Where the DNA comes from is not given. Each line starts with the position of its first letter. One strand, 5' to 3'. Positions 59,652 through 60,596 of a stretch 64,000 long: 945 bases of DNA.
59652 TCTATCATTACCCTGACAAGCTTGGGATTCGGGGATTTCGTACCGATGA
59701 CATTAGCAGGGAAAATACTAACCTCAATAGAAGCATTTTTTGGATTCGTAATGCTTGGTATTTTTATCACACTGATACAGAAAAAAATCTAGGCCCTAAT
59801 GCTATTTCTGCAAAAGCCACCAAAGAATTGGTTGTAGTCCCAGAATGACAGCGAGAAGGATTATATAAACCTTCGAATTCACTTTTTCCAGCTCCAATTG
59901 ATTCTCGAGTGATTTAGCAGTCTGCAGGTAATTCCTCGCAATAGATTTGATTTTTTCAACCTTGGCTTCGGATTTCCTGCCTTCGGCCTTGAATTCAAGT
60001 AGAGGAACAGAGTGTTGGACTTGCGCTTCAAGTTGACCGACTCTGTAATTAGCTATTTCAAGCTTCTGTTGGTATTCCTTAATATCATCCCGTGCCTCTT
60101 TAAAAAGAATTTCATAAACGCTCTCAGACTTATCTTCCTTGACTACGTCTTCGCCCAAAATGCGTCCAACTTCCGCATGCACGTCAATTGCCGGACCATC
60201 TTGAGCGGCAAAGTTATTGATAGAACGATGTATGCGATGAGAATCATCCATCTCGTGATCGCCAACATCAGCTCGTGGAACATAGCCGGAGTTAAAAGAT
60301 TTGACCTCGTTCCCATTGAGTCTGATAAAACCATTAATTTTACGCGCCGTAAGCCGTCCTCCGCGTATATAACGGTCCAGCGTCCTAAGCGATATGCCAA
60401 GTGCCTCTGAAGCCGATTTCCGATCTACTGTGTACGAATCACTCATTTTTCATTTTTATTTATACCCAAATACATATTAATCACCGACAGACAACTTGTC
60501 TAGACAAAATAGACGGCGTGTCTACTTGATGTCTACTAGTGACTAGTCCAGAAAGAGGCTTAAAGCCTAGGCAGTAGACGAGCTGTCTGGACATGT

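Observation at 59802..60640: Tail-anchored HTH coiled-coil protein with an upstream iteron/palindrome cluster (possible membrane-DNA tether)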

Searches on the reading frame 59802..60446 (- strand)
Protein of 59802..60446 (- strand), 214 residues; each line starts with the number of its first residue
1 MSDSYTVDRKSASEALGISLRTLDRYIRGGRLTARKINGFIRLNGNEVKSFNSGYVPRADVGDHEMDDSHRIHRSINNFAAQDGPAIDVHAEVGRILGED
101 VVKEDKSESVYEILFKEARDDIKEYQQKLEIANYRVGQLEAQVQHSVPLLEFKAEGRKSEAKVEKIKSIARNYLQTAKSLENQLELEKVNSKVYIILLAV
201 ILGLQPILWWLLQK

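Call 5: search_protein_families(library=pfam, proteins=[window:59802-60446:-], max_evalue=1)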
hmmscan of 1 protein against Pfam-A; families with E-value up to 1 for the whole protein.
window:59802-60446:- (214 aa): 4 families
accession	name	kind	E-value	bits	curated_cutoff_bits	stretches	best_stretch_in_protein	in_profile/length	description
PF12728.13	HTH_17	-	9.5e-05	23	27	1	12-50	7-45/51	Helix-turn-helix domain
PF19111.5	DUF5798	-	0.036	14.7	27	1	105-155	15-64/89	Family of unknown function (DUF5798)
PF00957.27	Synaptobrevin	-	0.044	14.1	26.4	1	162-202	39-79/89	Synaptobrevin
PF00376.29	MerR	-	0.082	13.2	28.2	1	12-36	5-30/38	MerR family regulatory protein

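Call 6: find_homologous_proteins(query=window:59805-60446:-)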
Query window:59805-60446:- (214 aa): 227 proteins with E <= 0.001 among 483 candidates; the best 120 are listed.
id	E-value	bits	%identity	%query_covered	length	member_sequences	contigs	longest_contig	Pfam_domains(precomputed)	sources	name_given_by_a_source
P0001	3.0e-132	457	100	100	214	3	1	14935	-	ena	-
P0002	6.5e-98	345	74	100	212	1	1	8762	PF12728.14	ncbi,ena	-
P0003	4.1e-95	335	73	100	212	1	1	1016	PF12728.14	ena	-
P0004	9.5e-93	328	72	100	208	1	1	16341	-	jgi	-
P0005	7.7e-85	302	66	100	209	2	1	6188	-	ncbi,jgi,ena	-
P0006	4.2e-83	296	66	100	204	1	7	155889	PF12728.14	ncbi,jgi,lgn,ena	-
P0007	5.6e-75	270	59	100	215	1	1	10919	PF12728.14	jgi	-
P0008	7.2e-72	260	59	100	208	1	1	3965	PF12728.14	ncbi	-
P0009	8.2e-72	259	58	100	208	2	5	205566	PF12728.14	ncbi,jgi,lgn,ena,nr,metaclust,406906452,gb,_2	ncbi:MAG: hypothetical protein ACD_65C00366G0002 [uncultured bacterium]|nr:MAG: hypothetical protein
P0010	1.5e-71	259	59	100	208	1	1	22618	PF12728.14,PF00376.30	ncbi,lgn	-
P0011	2.1e-71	258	56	100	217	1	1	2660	PF12728.14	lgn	-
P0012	4.4e-70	254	58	100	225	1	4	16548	PF12728.14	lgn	-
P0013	1.5e-69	252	57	100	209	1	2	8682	-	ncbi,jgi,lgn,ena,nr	ncbi:MAG: hypothetical protein ABII07_01560 [Patescibacteria group bacterium]|nr:hypothetical protei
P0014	1.1e-68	249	56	100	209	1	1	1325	-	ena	-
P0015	2.9e-66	241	56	100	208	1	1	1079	PF12728.14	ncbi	-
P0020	2.9e-32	130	39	99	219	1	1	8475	-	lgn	-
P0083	2.3e-24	105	36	73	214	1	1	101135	-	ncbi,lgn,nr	ncbi:MAG: hypothetical protein Q8P62_01345 [Candidatus Peregrinibacteria bacterium]|nr:hypothetical 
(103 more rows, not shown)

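Call 13: search_solved_structures(query=A1, max_evalue=1, show_alignments=2)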
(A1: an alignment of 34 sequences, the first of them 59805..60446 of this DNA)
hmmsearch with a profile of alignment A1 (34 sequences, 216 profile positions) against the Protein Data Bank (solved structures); distinct sequences matched with E-value up to 1: 2.
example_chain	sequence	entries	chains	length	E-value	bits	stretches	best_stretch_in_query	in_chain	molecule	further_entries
4j2n_A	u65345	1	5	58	0.34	14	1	15-55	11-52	Gp37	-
5i41_B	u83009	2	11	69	0.53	13.4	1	17-64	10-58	Chromosome-anchoring protein RacA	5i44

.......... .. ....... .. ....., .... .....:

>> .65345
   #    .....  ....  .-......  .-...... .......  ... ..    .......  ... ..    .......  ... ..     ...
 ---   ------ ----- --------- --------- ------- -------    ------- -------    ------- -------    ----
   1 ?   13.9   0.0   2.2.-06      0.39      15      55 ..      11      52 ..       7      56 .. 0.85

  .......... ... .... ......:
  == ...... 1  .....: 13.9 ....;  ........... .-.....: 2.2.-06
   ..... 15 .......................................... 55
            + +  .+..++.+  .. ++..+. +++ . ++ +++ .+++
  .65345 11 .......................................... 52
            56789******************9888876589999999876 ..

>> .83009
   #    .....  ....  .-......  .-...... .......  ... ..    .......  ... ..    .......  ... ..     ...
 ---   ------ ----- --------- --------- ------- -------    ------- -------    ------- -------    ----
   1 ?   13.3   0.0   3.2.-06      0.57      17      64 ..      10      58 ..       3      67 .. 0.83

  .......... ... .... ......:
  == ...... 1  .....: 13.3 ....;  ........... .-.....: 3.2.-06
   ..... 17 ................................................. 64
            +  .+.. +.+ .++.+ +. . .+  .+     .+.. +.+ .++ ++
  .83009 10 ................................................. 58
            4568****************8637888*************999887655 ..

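Call 14: find_related_loci(query=A1, collection=genome_contigs, flank=6000)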
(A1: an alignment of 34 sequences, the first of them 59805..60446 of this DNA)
Query A1 (214 aa) in genome_contigs; peptide patterns used: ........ (x = any residue, [..] = any of these).
106 stretches matched a pattern; 100 encode a relative of the query (tblastn E <= 1e-3); the best 80 are kept; 80 distinct loci.
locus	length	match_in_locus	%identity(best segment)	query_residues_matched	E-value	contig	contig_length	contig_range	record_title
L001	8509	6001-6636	74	1-214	1e-101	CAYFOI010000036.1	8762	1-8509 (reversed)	MAG TPA_asm: uncultured Candidatus Peribacteria bacterium isolate ERP019367_co2_39 genome assembly, contig: NODE_4873_le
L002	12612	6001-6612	66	1-214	1e-93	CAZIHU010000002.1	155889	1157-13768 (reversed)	MAG TPA_asm: uncultured Candidatus Peribacteria bacterium isolate SRP077602_co8_217 genome assembly, contig: NODE_60_len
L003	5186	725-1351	57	1-214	3e-79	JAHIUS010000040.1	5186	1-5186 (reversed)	MAG: Patescibacteria group bacterium isolate MM_PC_MetaG.mb.33 MM_PC_MetaG.mb.33_k141_1159528, whole genome shotgun sequ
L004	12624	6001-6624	59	1-214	5e-81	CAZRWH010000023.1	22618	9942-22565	MAG TPA_asm: uncultured Candidatus Peribacteria bacterium isolate SRP167671_co2_242 genome assembly, contig: NODE_3061_l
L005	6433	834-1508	37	1-212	2e-34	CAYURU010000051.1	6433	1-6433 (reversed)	MAG TPA_asm: uncultured Candidatus Peribacteria bacterium isolate SRP192927_co1_1008 genome assembly, contig: NODE_33095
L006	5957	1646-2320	35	1-212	4e-34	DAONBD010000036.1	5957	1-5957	MAG TPA_asm: Candidatus Gracilibacteria bacterium isolate AMR_MDS_3956 NODE_12554_length_5957_cov_4.307015, whole genome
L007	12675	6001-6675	37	1-212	2e-33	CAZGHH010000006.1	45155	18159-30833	MAG TPA_asm: uncultured Candidatus Peribacteria bacterium isolate SRP192927_co1_1108 genome assembly, contig: NODE_1163_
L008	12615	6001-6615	34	4-212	6e-33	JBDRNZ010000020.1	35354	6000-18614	MAG: Candidatus Peregrinibacteria bacterium isolate MEGAHIT-group-1.923 k141_1958914, whole genome shotgun sequence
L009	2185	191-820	33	1-213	6e-33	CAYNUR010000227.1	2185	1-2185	MAG TPA_asm: uncultured Candidatus Peribacteria bacterium isolate binchicken_co237_21 genome assembly, contig: NODE_3880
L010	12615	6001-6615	35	4-212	7e-33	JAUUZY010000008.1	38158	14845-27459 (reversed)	MAG: Candidatus Peregrinibacteria bacterium isolate CSMAG_205 CSMAG_205_k127_3975423_length_38158_cov_16.0007, whole gen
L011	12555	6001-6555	35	4-195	4e-32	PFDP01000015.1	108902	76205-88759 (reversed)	MAG: Candidatus Peregrinibacteria bacterium CG10_big_fil_rev_8_21_14_0_10_36_19 CG10_8_21_14_0.10_scaffold_66_c, whole g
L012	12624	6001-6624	33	3-212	7e-31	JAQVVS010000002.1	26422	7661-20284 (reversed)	MAG: Candidatus Gracilibacteria bacterium isolate STF1_85 NODE_4155_length_26422_cov_3.050998_Sandtown_F1, whole genome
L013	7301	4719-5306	34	2-201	2e-30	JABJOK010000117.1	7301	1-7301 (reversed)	MAG: Candidatus Peregrinibacteria bacterium isolate SI075_bin40 k141_2002277, whole genome shotgun sequence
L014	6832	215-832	33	5-212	5e-30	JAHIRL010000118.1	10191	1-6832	MAG: Patescibacteria group bacterium isolate MM_PC_MetaG.mb.124 MM_PC_MetaG.mb.124_k141_1580040, whole genome shotgun se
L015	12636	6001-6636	33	1-213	4e-30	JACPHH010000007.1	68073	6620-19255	MAG: Candidatus Peregrinibacteria bacterium isolate NC_groundwater_409_Ag_B-0.1um_39_11 GD18-4_B1_scaffold_99246, whole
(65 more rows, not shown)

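Call 29: predict_structure(alignment_id=A2)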
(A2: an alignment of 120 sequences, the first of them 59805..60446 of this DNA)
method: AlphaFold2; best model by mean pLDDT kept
length: 214 residues; sequences in the alignment: 120
mean_pLDDT: 81.4   pTM: 0.31
mean pLDDT of the five models: 81.4, 80.3, 79.5, 79.3, 79.1
residues with pLDDT >= 90: 127; 70-90: 29; 50-70: 26; < 50: 32
segments of 3 or more residues with pLDDT < 50: 60-75, 77-79, 81-86, 100-103
pLDDT, mean of each block of 10 residues (from residue 1): 79 91 91 88 89 62 40 46 49 53 58 95 98 98 95 97 98 97 96 95 94 88
secondary structure, 60 per line:
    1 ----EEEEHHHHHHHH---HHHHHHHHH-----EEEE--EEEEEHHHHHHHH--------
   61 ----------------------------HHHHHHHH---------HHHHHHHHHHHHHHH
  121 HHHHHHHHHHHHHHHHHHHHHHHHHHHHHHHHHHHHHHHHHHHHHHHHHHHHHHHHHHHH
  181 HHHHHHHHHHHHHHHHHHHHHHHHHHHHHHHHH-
elements in order: E5-8 H9-16 H20-28 E34-37 E40-44 H45-52 H89-96 H106-213

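Call 31: search_protein_representatives(alignment_id=A2)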
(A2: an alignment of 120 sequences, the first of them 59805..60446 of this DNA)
Query: 120 sequences, 216 profile positions. Proteins with E-value up to 0.001 (for the whole library): 836; up to 1e-10: 343; up to 1e-30: 137. The best 150 are listed.
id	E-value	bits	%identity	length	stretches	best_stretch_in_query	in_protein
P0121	1.8e-83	296.0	-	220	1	7-215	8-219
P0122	2.5e-75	269.4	-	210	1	1-215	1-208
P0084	8.2e-73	261.2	-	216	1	1-215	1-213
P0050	4.2e-71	255.6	-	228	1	4-215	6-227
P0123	1.5e-68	247.3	-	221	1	3-215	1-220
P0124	2.8e-67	243.1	-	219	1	1-215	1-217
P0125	1.2e-66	241.0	-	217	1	6-214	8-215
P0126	2.8e-66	239.9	-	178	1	1-166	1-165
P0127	1.1e-65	238.0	-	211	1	7-214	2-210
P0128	1.4e-65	237.5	-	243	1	2-214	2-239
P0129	2.5e-65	236.8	-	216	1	6-215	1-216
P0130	1.8e-62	227.4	-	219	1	6-215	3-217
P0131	7.7e-61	222.1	-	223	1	3-215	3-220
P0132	9.0e-61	221.9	-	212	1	4-213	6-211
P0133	9.8e-61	221.7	-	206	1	9-214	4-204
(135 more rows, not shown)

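Call 32: fold_search(model_id=the predicted structure, library=pdb)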
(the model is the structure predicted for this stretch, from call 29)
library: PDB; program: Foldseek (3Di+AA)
matches with E <= 10: 735; with E <= 0.001: 0
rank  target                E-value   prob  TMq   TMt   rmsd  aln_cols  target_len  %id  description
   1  4j2n_A                4.0e-03  1.00  0.20  0.74   1.1        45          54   27  Crystal Structure of mycobacteriophage Pukovnik Xis (released 2013-10-23)
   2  4j2n_C                4.3e-03  1.00  0.20  0.72   1.2        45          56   27  Crystal Structure of mycobacteriophage Pukovnik Xis (released 2013-10-23)
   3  5i44_A                1.8e-02  1.00  0.20  0.57   2.2        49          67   22  Structure of RacA-DNA complex; P21 form (released 2016-05-04)
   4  5i44_I                2.2e-02  1.00  0.20  0.60   2.1        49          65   22  Structure of RacA-DNA complex; P21 form (released 2016-05-04)
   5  6ama_H                2.6e-02  1.00  0.22  0.73   1.8        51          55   20  Structure of S. coelicolor/S. venezuelae BldC-smeA-ssfA complex to 3.09 Angstrom (released 2018-03-28)
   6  6ama_B                2.9e-02  1.00  0.22  0.75   1.6        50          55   22  Structure of S. coelicolor/S. venezuelae BldC-smeA-ssfA complex to 3.09 Angstrom (released 2018-03-28)
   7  6ama_A                3.1e-02  1.00  0.22  0.76   1.6        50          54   22  Structure of S. coelicolor/S. venezuelae BldC-smeA-ssfA complex to 3.09 Angstrom (released 2018-03-28)
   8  5i44_B                3.3e-02  1.00  0.20  0.57   2.0        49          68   22  Structure of RacA-DNA complex; P21 form (released 2016-05-04)
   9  5d8c_B                4.3e-02  0.90  0.22  0.35  18.4       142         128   18  Crystal structure of HiNmlR, a MerR family regulator lacking the sensor domain, bound to promoter DNA (released 2016-06-29)
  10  5i41                  4.6e-02  1.00  0.21  0.59   1.9        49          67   22  Structure of the apo RacA DNA binding domain (released 2016-05-04)
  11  6amk_B                5.0e-02  1.00  0.21  0.78   1.7        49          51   22  Structure of Streptomyces venezuelae BldC-whiI opt complex (released 2018-03-28)
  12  6ama_Y                6.0e-02  1.00  0.22  0.74   2.2        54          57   22  Structure of S. coelicolor/S. venezuelae BldC-smeA-ssfA complex to 3.09 Angstrom (released 2018-03-28)
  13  5e01_B                6.0e-02  0.85  0.22  0.35  18.3       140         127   18  Crystal structure of HiNmlR, a MerR family regulator lacking the sensor domain, bound to palyndromic promoter DNA (released 2016-06-29)
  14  6ama_P                6.5e-02  1.00  0.21  0.73   1.6        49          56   22  Structure of S. coelicolor/S. venezuelae BldC-smeA-ssfA complex to 3.09 Angstrom (released 2018-03-28)
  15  8dgl_B                6.5e-02  1.00  0.20  0.56   2.2        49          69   26  Crystal Structure of the RdfS Excisionase (released 2022-10-05)
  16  5i44_K                6.9e-02  1.00  0.20  0.58   2.2        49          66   22  Structure of RacA-DNA complex; P21 form (released 2016-05-04)
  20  5i44_G                1.0e-01  0.99  0.20  0.56   2.1        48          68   23  Structure of RacA-DNA complex; P21 form (released 2016-05-04)
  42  8csh_A                2.4e-01  0.97  0.21  0.69   2.1        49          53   14  Structure of the DNA binding domain of pSK1 Par partition protein bound to centromere DNA (released 2022-08-10)
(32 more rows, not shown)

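Call 48: search_protein_families(library=pfam, alignment_id=A2, max_evalue=1)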
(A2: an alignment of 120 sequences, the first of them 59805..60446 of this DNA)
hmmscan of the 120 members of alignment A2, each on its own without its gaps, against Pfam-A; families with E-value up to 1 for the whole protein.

A. member 1, window:59805-60446:- (214 aa): 4 families
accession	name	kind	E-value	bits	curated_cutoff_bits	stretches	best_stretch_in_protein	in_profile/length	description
PF12728.13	HTH_17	-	9.5e-05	23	27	1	12-50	7-45/51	Helix-turn-helix domain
PF19111.5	DUF5798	-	0.036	14.7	27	1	105-155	15-64/89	Family of unknown function (DUF5798)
PF00957.27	Synaptobrevin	-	0.044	14.1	26.4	1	162-202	39-79/89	Synaptobrevin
PF00376.29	MerR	-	0.082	13.2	28.2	1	12-36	5-30/38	MerR family regulatory protein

B. families by the number of members that match (of 120 scanned): 142 families (the first 25 are shown)
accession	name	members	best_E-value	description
PF12728.13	HTH_17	116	1.2e-08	Helix-turn-helix domain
PF00376.29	MerR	96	2.5e-06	MerR family regulatory protein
PF20432.4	Xre-like-HTH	77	0.00064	Antitoxin Xre-like helix-turn-helix domain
PF05335.18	DUF745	65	0.0018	Protein of unknown function (DUF745)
PF19111.5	DUF5798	56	0.0013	Family of unknown function (DUF5798)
PF02042.20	RWP-RK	29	0.00079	RWP-RK domain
PF24922.1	ACBP4_C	19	0.0092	Acyl-CoA-binding domain-containing protein 4-6, C-terminal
PF06428.16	Sec2p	14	0.01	GDP/GTP exchange factor Sec2p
PF13384.12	HTH_23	13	0.014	Homeodomain-like domain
PF02954.25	HTH_8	11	0.0015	Bacterial regulatory protein, Fis family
PF21037.2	CCDC138_cc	10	0.0057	Coiled-coil-domain-containing protein 138, coiled-coil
PF02601.20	Exonuc_VII_L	10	0.015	Exonuclease VII, large subunit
PF07924.16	NuiA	8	0.0015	Nuclease A inhibitor-like protein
PF13551.12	HTH_29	7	0.019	Winged helix-turn helix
PF13411.12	MerR_1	6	0.0035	MerR HTH family regulatory protein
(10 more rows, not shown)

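Call 61: find_related_loci(query=A2, collection=viral_contigs, flank=5000)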
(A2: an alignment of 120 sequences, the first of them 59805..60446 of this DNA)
Query A2 (214 aa) in viral_contigs; peptide patterns used: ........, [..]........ (x = any residue, [..] = any of these).
51 stretches matched a pattern; 4 encode a relative of the query (tblastn E <= 1e-3); 4 distinct loci.
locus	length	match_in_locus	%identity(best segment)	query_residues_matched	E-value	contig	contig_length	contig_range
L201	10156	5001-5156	38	7-51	5e-7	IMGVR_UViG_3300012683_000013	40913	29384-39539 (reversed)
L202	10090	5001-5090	60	7-36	8e-7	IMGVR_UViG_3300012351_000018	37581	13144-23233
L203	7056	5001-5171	32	1-51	1e-5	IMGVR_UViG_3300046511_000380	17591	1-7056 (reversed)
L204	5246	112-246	38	18-61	3e-5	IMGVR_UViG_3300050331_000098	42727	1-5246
